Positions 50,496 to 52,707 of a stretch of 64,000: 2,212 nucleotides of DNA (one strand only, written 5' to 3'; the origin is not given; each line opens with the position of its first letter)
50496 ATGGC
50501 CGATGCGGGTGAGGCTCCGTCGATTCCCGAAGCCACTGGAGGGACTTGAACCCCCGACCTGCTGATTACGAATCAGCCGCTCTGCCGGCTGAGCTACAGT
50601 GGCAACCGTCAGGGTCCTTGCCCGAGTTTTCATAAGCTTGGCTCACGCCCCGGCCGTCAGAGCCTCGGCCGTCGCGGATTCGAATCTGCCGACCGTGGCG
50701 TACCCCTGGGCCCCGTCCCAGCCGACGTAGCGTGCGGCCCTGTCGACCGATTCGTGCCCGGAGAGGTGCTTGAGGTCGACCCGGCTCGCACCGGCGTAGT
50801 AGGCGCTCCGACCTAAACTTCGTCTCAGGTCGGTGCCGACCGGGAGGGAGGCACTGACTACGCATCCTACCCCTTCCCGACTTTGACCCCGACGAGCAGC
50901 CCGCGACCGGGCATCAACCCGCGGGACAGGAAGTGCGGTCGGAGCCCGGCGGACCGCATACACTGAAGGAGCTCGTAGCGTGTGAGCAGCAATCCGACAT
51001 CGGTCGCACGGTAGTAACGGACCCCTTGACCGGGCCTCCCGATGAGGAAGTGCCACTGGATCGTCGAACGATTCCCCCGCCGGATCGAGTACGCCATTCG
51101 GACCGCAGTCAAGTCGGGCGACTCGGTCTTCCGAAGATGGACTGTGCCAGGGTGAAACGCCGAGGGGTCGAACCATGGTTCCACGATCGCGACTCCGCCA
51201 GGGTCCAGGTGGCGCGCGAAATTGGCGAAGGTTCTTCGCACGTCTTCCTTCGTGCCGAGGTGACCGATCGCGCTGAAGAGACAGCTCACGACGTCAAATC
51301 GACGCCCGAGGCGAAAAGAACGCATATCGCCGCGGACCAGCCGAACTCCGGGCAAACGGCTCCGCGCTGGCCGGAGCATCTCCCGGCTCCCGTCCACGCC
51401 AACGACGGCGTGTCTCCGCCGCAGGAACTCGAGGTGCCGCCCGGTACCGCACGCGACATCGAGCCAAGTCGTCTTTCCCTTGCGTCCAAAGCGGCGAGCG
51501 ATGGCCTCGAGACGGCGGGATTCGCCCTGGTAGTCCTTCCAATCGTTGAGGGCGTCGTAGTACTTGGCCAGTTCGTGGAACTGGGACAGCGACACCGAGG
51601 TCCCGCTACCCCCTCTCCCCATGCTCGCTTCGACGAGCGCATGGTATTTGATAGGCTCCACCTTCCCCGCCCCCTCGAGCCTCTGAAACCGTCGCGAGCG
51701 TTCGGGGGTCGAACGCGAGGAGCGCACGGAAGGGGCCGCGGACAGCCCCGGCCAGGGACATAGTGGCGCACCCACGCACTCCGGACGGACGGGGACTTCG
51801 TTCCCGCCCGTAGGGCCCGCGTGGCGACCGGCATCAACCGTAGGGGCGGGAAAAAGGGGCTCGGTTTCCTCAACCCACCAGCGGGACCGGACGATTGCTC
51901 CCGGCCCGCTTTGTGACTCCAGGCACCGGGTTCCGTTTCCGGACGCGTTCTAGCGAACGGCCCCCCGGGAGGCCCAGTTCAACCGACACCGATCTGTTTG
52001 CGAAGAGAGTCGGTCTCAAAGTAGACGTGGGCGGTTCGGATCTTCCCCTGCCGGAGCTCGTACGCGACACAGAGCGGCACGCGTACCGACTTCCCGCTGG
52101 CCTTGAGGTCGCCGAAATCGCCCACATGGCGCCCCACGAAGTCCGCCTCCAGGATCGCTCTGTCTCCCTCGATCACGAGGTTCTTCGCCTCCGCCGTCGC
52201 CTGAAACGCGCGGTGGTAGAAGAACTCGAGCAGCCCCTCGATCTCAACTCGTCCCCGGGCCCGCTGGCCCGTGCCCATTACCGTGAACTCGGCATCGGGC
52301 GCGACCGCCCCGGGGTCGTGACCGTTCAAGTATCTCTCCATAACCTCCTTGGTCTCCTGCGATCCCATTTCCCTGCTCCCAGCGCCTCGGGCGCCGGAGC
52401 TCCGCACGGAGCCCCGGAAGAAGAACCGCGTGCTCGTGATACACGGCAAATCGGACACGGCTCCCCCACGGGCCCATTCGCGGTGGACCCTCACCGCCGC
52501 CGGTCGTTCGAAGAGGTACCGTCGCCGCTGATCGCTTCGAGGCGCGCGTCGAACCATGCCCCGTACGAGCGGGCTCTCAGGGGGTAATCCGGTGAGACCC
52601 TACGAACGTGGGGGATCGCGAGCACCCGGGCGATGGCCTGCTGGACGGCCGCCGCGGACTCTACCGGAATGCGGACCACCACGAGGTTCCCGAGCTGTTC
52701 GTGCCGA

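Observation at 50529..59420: tRNA-Thr abutted by an integrase C-terminal remnant, followed by a patch of small accessory stress/detox genes with decayed paralogs: likely degraded integrative element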

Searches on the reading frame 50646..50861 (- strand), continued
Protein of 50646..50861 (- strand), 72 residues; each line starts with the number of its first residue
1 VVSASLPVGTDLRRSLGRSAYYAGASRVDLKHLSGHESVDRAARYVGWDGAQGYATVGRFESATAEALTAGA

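Call 79: find_related_loci(query=A7, collection=viral_contigs, flank=10000)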
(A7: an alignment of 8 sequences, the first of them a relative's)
Query A7 (305 aa) in viral_contigs; peptide patterns used: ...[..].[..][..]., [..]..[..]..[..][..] (x = any residue, [..] = any of these).
166 stretches matched a pattern; 110 encode a relative of the query (tblastn E <= 1e-3); the best 80 are kept; 80 distinct loci.
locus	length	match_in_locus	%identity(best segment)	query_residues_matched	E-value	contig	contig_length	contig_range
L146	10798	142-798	26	65-287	2e-12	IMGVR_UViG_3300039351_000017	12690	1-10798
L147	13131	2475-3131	25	65-287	5e-12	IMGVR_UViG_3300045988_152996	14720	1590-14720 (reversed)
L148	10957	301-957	25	65-287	5e-12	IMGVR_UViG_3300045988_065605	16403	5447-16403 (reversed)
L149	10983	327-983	25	65-287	6e-12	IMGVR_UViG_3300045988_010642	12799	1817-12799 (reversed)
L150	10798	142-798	25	65-287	6e-12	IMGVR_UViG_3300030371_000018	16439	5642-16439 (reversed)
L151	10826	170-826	25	65-287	5e-12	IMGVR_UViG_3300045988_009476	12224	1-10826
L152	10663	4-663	25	65-288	7e-12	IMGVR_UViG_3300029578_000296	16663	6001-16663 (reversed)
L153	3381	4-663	25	65-288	6e-12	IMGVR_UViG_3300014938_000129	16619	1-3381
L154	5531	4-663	25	65-288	7e-12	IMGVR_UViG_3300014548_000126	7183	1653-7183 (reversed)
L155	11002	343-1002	25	65-288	8e-12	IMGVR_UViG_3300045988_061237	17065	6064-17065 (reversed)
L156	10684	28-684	25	65-287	7e-12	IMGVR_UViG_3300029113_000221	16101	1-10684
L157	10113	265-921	25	65-287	8e-12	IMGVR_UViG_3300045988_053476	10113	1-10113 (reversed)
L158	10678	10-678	26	65-298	7e-12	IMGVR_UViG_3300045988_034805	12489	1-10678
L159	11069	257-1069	25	16-287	1e-11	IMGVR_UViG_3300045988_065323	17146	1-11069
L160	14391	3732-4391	25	65-288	9e-12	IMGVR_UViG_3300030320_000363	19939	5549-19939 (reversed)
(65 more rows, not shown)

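Call 86: search_solved_structures(query=A4, max_evalue=0.001)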
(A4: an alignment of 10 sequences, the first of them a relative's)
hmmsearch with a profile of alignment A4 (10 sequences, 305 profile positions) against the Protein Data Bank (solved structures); distinct sequences matched with E-value up to 0.001: 14.
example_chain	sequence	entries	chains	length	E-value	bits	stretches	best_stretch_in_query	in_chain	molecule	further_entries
4a8e_A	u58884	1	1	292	5.4e-19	71.6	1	77-291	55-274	PROBABLE TYROSINE RECOMBINASE XERC-LIKE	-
2a3v_A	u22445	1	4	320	6.6e-16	61.5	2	129-207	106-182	site-specific recombinase IntI4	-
5hxy_A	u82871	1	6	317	5.1e-14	55.3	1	127-286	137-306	Tyrosine recombinase XerA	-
5jjv_A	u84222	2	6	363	2.3e-12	49.9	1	135-290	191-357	Tyrosine recombinase XerH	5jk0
1a0p_A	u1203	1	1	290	5.8e-11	45.2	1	24-285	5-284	SITE-SPECIFIC RECOMBINASE XERD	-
5vfz_A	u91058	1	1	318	1.3e-10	44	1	75-296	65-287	Gp33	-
9i5v_14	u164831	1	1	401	1.4e-10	44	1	31-289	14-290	Ribosome-associated translation inhibitor RaiA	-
5dcf_A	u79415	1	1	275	4.1e-09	39.2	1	149-287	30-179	Tyrosine recombinase XerD,DNA translocase FtsK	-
5dor_A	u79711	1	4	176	2.8e-08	36.4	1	128-278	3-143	Integrase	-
5c6k_A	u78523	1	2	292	3.2e-08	36.2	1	121-278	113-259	Integrase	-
3nkh_A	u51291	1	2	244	1.1e-05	27.9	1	150-294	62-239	Integrase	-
1aih_A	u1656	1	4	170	0.0003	23.2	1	188-279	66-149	HP1 INTEGRASE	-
6en0_A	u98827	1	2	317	0.0004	22.8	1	183-279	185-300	Int protein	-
6emz_A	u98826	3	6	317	0.00093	21.6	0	184-279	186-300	Int protein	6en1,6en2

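Call 87: search_protein_families(library=ncbifam, max_evalue=0.001, proteins=[P0003, L011:1995-2909:+])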
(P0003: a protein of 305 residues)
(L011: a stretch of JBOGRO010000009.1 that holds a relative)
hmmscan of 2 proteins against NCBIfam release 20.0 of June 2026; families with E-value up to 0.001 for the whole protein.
P0003 (305 aa): 8 families
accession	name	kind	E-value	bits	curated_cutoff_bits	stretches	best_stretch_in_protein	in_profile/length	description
NF040815.2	recomb_XerA_Arch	equivalog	3.7e-20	72.6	220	1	89-286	60-259/263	site-specific tyrosine recombinase/integron integrase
TIGR02224.1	recomb_XerC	equivalog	3.3e-15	56.3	335.15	2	63-203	40-184/295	tyrosine recombinase XerC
TIGR02249.1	integrase_gron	subfamily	4.2e-14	52.6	265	2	127-198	101-168/315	integron integrase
NF001399.0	PRK00283.1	subfamily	7.3e-13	48.4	279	1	21-201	6-188/300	tyrosine recombinase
TIGR02225.1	recomb_XerD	equivalog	1.6e-12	47.4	329.6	1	86-286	59-279/290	site-specific tyrosine recombinase XerD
NF011946.0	PRK15417.1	equivalog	1.7e-09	37.3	435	1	57-184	46-172/337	integron integrase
NF003462.0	PRK05084.1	equivalog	3.4e-07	29.3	267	0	239-294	302-357/360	tyrosine recombinase XerS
NF002331.0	PRK01287.1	subfamily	9.2e-05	21.6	371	0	143-200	163-216/365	site-specific tyrosine recombinase XerC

L011:1995-2909:+ (305 aa): 9 families
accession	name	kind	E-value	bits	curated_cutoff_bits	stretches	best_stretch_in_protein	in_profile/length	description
NF040815.2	recomb_XerA_Arch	equivalog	7.6e-20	71.6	220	1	87-287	58-260/263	site-specific tyrosine recombinase/integron integrase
TIGR02224.1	recomb_XerC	equivalog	4.6e-14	52.5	335.15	1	71-288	48-284/295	tyrosine recombinase XerC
TIGR02249.1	integrase_gron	subfamily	1e-11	44.8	265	2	128-195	102-165/315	integron integrase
TIGR02225.1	recomb_XerD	equivalog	1.5e-11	44.2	329.6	1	85-292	58-285/290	site-specific tyrosine recombinase XerD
NF001399.0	PRK00283.1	subfamily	9e-11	41.5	279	1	24-289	9-291/300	tyrosine recombinase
NF003462.0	PRK05084.1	equivalog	1.9e-06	26.9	267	0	239-294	302-357/360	tyrosine recombinase XerS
NF040693.1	recomb_GmtY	equivalog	3.3e-06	26.6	340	1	143-181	219-260/441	gamma-mobile-trio recombinase GmtY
NF011946.0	PRK15417.1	equivalog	4.7e-05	22.7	435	0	222-280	255-314/337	integron integrase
NF002331.0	PRK01287.1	subfamily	0.00041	19.4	371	0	143-199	163-215/365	site-specific tyrosine recombinase XerC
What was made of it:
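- Closest known: Archaeal XerA and integron integrases. Same: The best profile and structure-sequence matches: 4a8e XerA-like at 5e-19, IntI4 at 7e-16 (call 86), and NF040815 (call 87).
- The family is closest to the XerA, IntI and XerC/D profiles (calls 86, 87).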

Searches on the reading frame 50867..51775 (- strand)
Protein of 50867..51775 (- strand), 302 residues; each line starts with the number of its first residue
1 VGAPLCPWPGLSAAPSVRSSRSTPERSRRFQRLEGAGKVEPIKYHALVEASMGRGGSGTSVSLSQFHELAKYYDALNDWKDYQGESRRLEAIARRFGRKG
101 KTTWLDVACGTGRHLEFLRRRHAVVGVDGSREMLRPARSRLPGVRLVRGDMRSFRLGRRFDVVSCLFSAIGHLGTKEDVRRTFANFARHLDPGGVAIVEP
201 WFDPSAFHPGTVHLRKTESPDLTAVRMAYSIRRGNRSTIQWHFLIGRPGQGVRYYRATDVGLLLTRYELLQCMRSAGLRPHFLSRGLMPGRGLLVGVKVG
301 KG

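Call 5: search_protein_families(library=pfam, max_evalue=0.01, proteins=[window:50867-51775:-])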
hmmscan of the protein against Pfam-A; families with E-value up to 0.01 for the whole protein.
window:50867-51775:- (302 aa): 7 families
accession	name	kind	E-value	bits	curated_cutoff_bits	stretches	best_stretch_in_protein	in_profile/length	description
PF13649.12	Methyltransf_25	-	3.3e-18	66.6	27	1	105-194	2-97/97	Methyltransferase domain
PF08241.18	Methyltransf_11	-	8.3e-14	52.4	21.2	1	105-197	1-94/95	Methyltransferase domain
PF08242.18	Methyltransf_12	-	1e-11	45.8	30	1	105-195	1-97/98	Methyltransferase domain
PF13489.12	Methyltransf_23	-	1.4e-10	41.6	27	1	90-267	11-157/164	Methyltransferase domain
PF13847.12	Methyltransf_31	-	2.3e-07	31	27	1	100-198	3-109/145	Methyltransferase domain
PF01209.24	Ubie_methyltran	-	0.00018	21.4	20.1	1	66-141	13-92/233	ubiE/COQ5 methyltransferase family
PF03291.22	mRNA_G-N7_MeTrfase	-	0.0048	16.5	26.6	0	158-197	140-179/315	mRNA (guanine-N(7))-methyltransferase domain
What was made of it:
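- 50867..51661 (-): Class I SAM methyltransferase; its last codons overlap integrase-derived DNA. Pfam Methyltransf_25, 3e-18 (call 5).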

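Call 72: find_homologous_proteins(query=window:50870-51661:-, max_evalue=1e-20)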
Query window:50870-51661:- (264 aa): 721 proteins with E <= 1e-20 among 4061 candidates; the best 120 are listed.
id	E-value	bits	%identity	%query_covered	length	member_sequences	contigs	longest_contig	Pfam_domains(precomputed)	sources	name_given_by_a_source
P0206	3.3e-160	550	93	100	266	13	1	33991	PF13847.13,PF13489.13,PF13649.13,PF08241.19,PF08242.19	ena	-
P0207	8.1e-142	490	84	98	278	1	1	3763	PF13847.13,PF13489.13,PF13649.13,PF08241.19,PF08242.19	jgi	jgi:ubiquinone/menaquinone biosynthesis C-methylase UbiE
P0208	1.1e-137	476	85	95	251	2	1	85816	PF13847.13,PF13489.13,PF13649.13,PF08241.19,PF08242.19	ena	-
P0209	1.5e-122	426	78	92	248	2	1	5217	PF13847.13,PF13489.13,PF13649.13,PF08241.19,PF08242.19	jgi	jgi:SAM-dependent methyltransferase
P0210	1.8e-122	426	77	95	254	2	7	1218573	PF13847.13,PF13489.13,PF13649.13,PF08241.19,PF08242.19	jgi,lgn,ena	-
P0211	1.3e-119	417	76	95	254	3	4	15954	PF13847.13,PF13489.13,PF13649.13,PF08241.19,PF08242.19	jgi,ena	jgi:ubiquinone/menaquinone biosynthesis C-methylase UbiE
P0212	9.4e-119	414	74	94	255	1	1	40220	PF13847.13,PF13489.13,PF13649.13,PF08241.19,PF08242.19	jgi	jgi:ubiquinone/menaquinone biosynthesis C-methylase UbiE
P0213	2.4e-118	413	76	92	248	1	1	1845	PF13847.13,PF13489.13,PF13649.13,PF08241.19,PF08242.19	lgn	-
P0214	7.2e-118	411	75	92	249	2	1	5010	PF13847.13,PF13489.13,PF13649.13,PF08241.19,PF08242.19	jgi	jgi:ubiquinone/menaquinone biosynthesis C-methylase UbiE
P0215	1.1e-117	410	76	92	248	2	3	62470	PF13847.13,PF13489.13,PF13649.13,PF08241.19,PF08242.19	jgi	jgi:ubiquinone/menaquinone biosynthesis C-methylase UbiE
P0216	2.5e-116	406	75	90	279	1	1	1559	PF13847.13,PF13489.13,PF13649.13,PF08241.19,PF08242.19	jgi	jgi:SAM-dependent methyltransferase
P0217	3.7e-116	405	70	99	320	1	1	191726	PF13847.13,PF13489.13,PF13649.13,PF08241.19,PF08242.19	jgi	jgi:ubiquinone/menaquinone biosynthesis C-methylase UbiE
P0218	4.1e-116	405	75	91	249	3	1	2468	PF13847.13,PF13489.13,PF13649.13,PF08241.19,PF08242.19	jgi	jgi:ubiquinone/menaquinone biosynthesis C-methylase UbiE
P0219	1.0e-115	404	69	100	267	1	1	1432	PF13847.13,PF13489.13,PF13649.13,PF08241.19,PF08242.19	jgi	jgi:ubiquinone/menaquinone biosynthesis C-methylase UbiE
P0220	1.3e-115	404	75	92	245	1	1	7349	PF13847.13,PF13489.13,PF13649.13,PF08241.19,PF08242.19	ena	-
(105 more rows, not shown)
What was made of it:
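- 50867..51661 (-): Hundreds of Thermoplasmata homologues at 62-93% identity (call 72).
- Methyltransferase homologues show vertical-like distances (call 72).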

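Call 73: find_encoding_contigs(protein=P0206, flank=10000, max_places=2)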
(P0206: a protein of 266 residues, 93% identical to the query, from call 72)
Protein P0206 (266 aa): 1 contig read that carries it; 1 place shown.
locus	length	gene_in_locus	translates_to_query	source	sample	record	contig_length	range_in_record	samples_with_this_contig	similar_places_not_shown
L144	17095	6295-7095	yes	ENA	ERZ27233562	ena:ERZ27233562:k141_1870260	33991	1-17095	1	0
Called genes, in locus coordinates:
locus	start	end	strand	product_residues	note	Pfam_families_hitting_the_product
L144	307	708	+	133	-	PF00903:Glyoxalase, PF12681:Glyoxalase_2 (weak), PF18029:Glyoxalase_6 (weak)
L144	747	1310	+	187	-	PF05163:DinB, PF04978:MST (faint), PF12867:DinB_2 (weak)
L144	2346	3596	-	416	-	PF06224:AlkZ-like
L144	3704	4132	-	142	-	PF00903:Glyoxalase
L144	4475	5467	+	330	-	PF13412:HTH_24 (faint)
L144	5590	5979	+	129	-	PF07366:SnoaL, PF12680:SnoaL_2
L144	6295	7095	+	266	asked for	PF13489:Methyltransf_23, PF13847:Methyltransf_31 (weak), PF08241:Methyltransf_11, PF08242:Methyltransf_12, PF13649:Methyltransf_25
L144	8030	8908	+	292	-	PF04321:RmlD_sub_bind, PF05368:NmrA, PF01073:3Beta_HSD, PF01370:Epimerase, PF02719:Polysacc_synt_2 (weak), PF13460:NAD_binding_10, PF16363:GDP_Man_Dehyd, PF07993:NAD_binding_4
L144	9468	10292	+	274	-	-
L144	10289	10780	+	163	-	-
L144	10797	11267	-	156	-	PF00160:Pro_isomerase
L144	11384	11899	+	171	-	-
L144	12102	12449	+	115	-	PF13456:RVT_3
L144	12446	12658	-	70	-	-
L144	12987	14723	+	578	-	PF01401:Peptidase_M2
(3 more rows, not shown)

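Call 74: find_encoding_contigs(protein=P0208, flank=10000, max_places=1)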
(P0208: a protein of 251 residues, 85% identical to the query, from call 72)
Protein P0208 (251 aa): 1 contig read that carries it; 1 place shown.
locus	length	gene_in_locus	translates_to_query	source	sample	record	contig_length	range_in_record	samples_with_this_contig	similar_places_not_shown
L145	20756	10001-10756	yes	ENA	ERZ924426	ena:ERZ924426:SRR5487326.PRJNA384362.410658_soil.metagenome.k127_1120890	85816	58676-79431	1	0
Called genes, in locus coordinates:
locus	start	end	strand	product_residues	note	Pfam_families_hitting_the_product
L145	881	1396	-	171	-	PF15956:DUF4760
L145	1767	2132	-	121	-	PF02452:PemK_toxin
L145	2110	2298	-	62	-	-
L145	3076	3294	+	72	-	PF26688:RHH_12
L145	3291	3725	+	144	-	PF10130:PIN_2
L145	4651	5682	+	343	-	-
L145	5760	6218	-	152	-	PF01638:HxlR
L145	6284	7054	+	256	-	-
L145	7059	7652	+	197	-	-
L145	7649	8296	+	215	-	PF02589:LUD_dom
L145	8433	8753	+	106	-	PF13474:SnoaL_3, PF14534:DUF4440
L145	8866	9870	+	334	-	-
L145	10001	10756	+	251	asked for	PF13489:Methyltransf_23, PF13847:Methyltransf_31 (weak), PF08241:Methyltransf_11, PF08242:Methyltransf_12, PF13649:Methyltransf_25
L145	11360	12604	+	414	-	-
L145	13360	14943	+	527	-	PF01609:DDE_Tnp_1 (faint)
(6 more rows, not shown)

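Call 87: search_protein_families(library=ncbifam, max_evalue=0.001, proteins=[window:50870-51661:-])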
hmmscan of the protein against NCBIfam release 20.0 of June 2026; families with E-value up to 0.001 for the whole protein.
window:50870-51661:- (264 aa): 11 families
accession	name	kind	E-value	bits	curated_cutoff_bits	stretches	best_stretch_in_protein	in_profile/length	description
NF041820.1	daptide_MTase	equivalog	3e-17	62.9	175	1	46-203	24-186/243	daptide-type RiPP biosynthesis methyltransferase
NF051855.1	GlySarMtaseBact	equivalog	4.1e-12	46.3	350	1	29-161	22-159/259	glycine/sarcosine N-methyltransferase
NF001244.0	PRK00216.1-5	equivalog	4.1e-10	39.3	216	1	28-159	14-152/236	bifunctional demethylmenaquinone methyltransferase/2-methoxy-6-polyprenyl-1,4-benzoquinol methylase UbiE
NF045667.1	MTase_DVU1556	equivalog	7e-10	38.7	155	1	54-160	14-119/213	DVU_1556 family methyltransferase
NF002463.0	PRK01683.1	equivalog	2.1e-09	37.4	297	1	60-242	29-210/258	trans-aconitate 2-methyltransferase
TIGR01934.1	MenG_MenH_UbiE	subfamily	3.1e-09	36.5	158.35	1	28-159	5-140/223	ubiquinone/menaquinone biosynthesis methyltransferase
TIGR02072.1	BioC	equivalog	2.7e-07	30.7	184.95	1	60-160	32-132/244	malonyl-ACP O-methyltransferase BioC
NF043040.1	corrin_prot_MT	hypoth_equivalog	2.9e-07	30.1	180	1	50-161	30-148/216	corrinoid protein-associated methyltransferase CpaM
NF001241.0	PRK00216.1-2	equivalog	1.6e-06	28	327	1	26-163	15-150/231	demethylmenaquinone methyltransferase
NF007610.0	PRK10258.1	equivalog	6.9e-06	25.6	342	1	42-157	24-135/251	malonyl-ACP O-methyltransferase BioC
NF008686.0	PRK11705.1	equivalog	0.00071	18.7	400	1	46-160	151-265/383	cyclopropane fatty acyl phospholipid synthase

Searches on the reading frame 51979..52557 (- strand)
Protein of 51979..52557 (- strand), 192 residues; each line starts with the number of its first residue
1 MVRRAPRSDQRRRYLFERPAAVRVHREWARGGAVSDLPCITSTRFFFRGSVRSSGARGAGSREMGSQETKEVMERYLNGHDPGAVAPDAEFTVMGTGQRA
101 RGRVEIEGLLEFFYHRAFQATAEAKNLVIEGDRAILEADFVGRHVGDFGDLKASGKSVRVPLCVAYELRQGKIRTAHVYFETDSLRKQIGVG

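Call 5: search_protein_families(library=pfam, max_evalue=0.01, proteins=[window:51979-52557:-])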
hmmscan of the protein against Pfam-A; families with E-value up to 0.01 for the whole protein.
window:51979-52557:- (192 aa): 2 families
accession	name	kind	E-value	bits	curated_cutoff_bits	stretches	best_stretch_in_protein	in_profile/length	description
PF07366.18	SnoaL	-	1.4e-11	44.8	28.4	1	84-188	22-125/126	SnoaL-like polyketide cyclase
PF12680.13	SnoaL_2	-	2.9e-08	34.7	27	1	85-174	20-100/102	SnoaL-like domain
